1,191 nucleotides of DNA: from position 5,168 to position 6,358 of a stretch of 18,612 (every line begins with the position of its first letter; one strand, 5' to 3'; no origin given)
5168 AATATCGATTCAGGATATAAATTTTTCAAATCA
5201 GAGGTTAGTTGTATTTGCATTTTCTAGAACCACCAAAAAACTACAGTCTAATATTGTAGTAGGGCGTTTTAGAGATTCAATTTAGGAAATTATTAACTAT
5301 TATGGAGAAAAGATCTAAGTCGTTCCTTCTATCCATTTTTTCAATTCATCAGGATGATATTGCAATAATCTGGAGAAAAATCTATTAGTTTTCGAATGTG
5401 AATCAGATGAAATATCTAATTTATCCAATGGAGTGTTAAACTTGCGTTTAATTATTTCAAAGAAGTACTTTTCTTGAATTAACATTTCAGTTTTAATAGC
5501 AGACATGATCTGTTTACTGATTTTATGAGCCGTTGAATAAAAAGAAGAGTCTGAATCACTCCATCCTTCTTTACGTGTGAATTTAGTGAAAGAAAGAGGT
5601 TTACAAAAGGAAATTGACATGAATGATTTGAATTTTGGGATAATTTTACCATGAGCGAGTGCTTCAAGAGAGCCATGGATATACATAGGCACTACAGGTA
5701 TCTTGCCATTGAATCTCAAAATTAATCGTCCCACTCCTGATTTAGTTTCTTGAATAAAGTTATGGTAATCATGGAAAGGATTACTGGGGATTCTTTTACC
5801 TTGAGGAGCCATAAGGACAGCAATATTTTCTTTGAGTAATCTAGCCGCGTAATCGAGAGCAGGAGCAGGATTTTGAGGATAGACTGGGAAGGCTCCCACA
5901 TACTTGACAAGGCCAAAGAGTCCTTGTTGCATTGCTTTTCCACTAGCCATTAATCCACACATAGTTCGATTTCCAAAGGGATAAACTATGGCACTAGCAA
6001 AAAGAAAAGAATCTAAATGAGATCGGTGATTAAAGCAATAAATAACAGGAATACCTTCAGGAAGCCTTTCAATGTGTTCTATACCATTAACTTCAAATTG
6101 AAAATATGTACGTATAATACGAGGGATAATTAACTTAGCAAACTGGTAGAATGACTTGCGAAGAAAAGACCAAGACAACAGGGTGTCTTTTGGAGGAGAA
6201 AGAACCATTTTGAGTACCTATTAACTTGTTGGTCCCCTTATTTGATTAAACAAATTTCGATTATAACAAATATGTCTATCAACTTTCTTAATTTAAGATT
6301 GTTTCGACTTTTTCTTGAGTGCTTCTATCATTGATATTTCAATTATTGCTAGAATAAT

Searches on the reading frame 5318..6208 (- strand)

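Call 6: search_protein_families(library=pfam, proteins=[window:5318-6208:-], max_evalue=0.001)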
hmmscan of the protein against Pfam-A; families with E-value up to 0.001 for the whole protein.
window:5318-6208:- (297 aa): 1 family
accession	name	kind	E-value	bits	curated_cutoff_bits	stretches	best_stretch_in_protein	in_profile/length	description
PF01553.26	Acyltransferase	-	1.1e-12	48.3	23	1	44-177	5-131/132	Acyltransferase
